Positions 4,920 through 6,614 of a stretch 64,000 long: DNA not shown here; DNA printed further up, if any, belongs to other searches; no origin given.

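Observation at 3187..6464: Overlapping four-gene operon: histidine phosphatase, PAP2 phosphatase, NlpC/P60-like hydrolase and an orphan MurD-like ligase, abutting the carrier-protein locus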

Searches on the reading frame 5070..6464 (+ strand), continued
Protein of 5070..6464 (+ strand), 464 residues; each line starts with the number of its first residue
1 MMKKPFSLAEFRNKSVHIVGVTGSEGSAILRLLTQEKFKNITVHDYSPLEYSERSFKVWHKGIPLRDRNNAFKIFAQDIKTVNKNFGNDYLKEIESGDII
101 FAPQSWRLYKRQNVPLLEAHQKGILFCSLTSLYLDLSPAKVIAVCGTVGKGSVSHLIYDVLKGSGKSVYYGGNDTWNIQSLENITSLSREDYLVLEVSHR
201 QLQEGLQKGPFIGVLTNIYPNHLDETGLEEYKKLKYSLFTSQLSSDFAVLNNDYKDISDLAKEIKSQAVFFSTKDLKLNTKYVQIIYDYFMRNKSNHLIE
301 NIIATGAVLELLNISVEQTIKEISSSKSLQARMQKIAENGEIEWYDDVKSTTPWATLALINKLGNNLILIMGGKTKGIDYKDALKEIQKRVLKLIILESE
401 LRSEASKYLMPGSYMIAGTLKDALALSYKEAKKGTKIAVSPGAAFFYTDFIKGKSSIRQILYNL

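Call 74: search_protein_families(library=pfam, proteins=[P0304, P0309, P0313, P0314, P0317, P0320, P0335, P0336, P0347, P0364], max_evalue=0.001)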
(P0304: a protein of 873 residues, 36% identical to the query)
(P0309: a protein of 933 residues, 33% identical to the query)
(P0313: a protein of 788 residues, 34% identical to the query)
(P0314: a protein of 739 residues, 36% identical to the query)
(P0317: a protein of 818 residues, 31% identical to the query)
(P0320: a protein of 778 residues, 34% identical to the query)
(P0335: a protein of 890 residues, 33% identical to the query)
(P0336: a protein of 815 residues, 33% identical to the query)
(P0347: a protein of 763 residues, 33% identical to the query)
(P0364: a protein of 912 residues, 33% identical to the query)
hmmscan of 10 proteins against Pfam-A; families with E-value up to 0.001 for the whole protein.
P0304 (873 aa): 3 families
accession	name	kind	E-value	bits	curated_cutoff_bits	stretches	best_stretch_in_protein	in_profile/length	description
PF08245.18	Mur_ligase_M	-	3.7e-24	86.2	24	1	499-681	1-200/200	Mur ligase middle domain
PF00877.26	NLPC_P60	-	2.1e-17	63.4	23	1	198-292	1-91/105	NlpC/P60 family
PF02875.26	Mur_ligase_C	-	2.2e-10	41.9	28.4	1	703-845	1-127/127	Mur ligase, glutamate ligase domain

P0309 (933 aa): 3 families
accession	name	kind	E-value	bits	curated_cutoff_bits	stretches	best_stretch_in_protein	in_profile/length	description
PF08245.18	Mur_ligase_M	-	5.7e-25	88.9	24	1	579-761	2-200/200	Mur ligase middle domain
PF00877.26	NLPC_P60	-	7.5e-18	64.9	23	1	251-329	1-78/105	NlpC/P60 family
PF02875.26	Mur_ligase_C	-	4e-09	37.8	28.4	1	783-899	1-127/127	Mur ligase, glutamate ligase domain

P0313 (788 aa): 3 families
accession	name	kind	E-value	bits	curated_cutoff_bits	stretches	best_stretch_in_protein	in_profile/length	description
PF00291.31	PALP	-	7.6e-29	101.4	35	1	516-785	19-295/295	Pyridoxal-phosphate dependent enzyme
PF08245.18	Mur_ligase_M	-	1.4e-26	94.1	24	1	137-312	1-199/200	Mur ligase middle domain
PF02875.26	Mur_ligase_C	-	6e-06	27.6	28.4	1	342-439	2-117/127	Mur ligase, glutamate ligase domain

P0314 (739 aa): 4 families
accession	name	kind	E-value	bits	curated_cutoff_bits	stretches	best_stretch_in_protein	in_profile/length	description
PF08245.18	Mur_ligase_M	-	2.6e-25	90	24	1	379-575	1-199/200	Mur ligase middle domain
PF00877.26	NLPC_P60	-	3.3e-21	75.7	23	1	120-195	2-76/105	NlpC/P60 family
PF02875.26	Mur_ligase_C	-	7.9e-11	43.3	28.4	1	599-712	2-126/127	Mur ligase, glutamate ligase domain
PF08239.17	SH3_3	-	0.00056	20.5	27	0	40-81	11-53/54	Bacterial SH3 domain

P0317 (818 aa): 3 families
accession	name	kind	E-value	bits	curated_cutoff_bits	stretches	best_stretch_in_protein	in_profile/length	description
PF08245.18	Mur_ligase_M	-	1.2e-30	107.5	24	1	470-649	1-200/200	Mur ligase middle domain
PF00877.26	NLPC_P60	-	4.8e-21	75.1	23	1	204-310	1-102/105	NlpC/P60 family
PF02875.26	Mur_ligase_C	-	2.4e-14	54.7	28.4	1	672-792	2-127/127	Mur ligase, glutamate ligase domain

P0320 (778 aa): 3 families
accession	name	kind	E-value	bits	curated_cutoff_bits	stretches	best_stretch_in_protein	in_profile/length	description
PF08245.18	Mur_ligase_M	-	9.5e-21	75.1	24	1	355-440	49-138/200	Mur ligase middle domain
PF02875.26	Mur_ligase_C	-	4.2e-13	50.7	28.4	1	643-754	2-126/127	Mur ligase, glutamate ligase domain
PF00005.33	ABC_tran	-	0.00071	20.6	25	1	123-234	3-113/137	ABC transporter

P0335 (890 aa): 4 families
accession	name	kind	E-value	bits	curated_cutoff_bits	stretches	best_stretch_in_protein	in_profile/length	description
PF08245.18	Mur_ligase_M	-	2e-22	80.6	24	1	525-712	1-200/200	Mur ligase middle domain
PF00877.26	NLPC_P60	-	6.1e-16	58.8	23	1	210-302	1-87/105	NlpC/P60 family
PF02875.26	Mur_ligase_C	-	7.7e-10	40.1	28.4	1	734-847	1-126/127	Mur ligase, glutamate ligase domain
PF18348.7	SH3_16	-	6.4e-06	26.3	25.8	1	122-169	1-49/49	Bacterial dipeptidyl-peptidase Sh3 domain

P0336 (815 aa): 3 families
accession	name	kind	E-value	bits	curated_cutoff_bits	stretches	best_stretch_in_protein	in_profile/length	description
PF00291.31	PALP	-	3.3e-40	138.7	35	1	497-776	14-294/295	Pyridoxal-phosphate dependent enzyme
PF08245.18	Mur_ligase_M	-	6.5e-30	105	24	1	142-321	1-199/200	Mur ligase middle domain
PF02875.26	Mur_ligase_C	-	6.5e-08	33.9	28.4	1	344-458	1-127/127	Mur ligase, glutamate ligase domain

P0347 (763 aa): 5 families
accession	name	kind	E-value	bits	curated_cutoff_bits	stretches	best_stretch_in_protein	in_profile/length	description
PF08245.18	Mur_ligase_M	-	6e-28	98.6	24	1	445-589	1-163/200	Mur ligase middle domain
PF02873.21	MurB_C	-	4e-27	94.8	27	1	219-343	2-99/99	UDP-N-acetylenolpyruvoylglucosamine reductase, C-terminal domain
PF01565.28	FAD_binding_4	-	1.3e-22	80.4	26.4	1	30-151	4-132/139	FAD binding domain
PF02875.26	Mur_ligase_C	-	1.9e-08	35.6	28.4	1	623-737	1-126/127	Mur ligase, glutamate ligase domain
PF21799.2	MurD-like_N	-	0.00011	22.8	27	0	397-427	56-86/88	Mur ligase MurD-like, N-terminal domain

P0364 (912 aa): 4 families
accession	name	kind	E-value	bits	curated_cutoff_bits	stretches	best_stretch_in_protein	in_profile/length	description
PF08245.18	Mur_ligase_M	-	1.2e-67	228.2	24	2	103-253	1-149/200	Mur ligase middle domain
PF02875.26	Mur_ligase_C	-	3.1e-38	131.9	28.4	2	296-425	1-127/127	Mur ligase, glutamate ligase domain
PF01225.30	Mur_ligase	-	7.8e-11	42.6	21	1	14-91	2-95/95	Mur ligase family, catalytic domain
PF21799.2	MurD-like_N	-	5.8e-09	36.6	27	1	466-553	1-86/88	Mur ligase MurD-like, N-terminal domain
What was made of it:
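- Ligase-PALP (call 74).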

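Call 88: find_encoding_contigs(protein=P0113, flank=10000, max_places=2)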
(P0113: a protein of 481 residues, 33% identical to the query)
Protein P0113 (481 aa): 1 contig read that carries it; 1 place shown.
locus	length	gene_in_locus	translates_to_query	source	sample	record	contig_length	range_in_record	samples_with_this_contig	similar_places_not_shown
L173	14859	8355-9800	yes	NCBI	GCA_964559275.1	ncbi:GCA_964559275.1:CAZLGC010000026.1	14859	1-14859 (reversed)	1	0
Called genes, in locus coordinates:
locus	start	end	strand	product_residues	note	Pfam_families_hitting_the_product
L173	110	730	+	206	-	-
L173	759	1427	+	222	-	-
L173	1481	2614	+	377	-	-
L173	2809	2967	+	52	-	-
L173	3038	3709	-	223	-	-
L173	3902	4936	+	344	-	PF00953:Glycos_transf_4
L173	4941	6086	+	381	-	-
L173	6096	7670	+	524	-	PF07969:Amidohydro_3 (weak), PF01979:Amidohydro_1 (faint), PF07969:Amidohydro_3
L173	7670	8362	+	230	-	PF00877:NLPC_P60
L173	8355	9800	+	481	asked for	PF08245:Mur_ligase_M, PF02875:Mur_ligase_C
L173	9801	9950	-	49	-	PF21344:Zn_ribbon_LysW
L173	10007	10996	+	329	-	PF00291:PALP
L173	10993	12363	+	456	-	-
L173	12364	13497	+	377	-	PF01098:FTSW_RODA_SPOVE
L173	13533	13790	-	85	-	-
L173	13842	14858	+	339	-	?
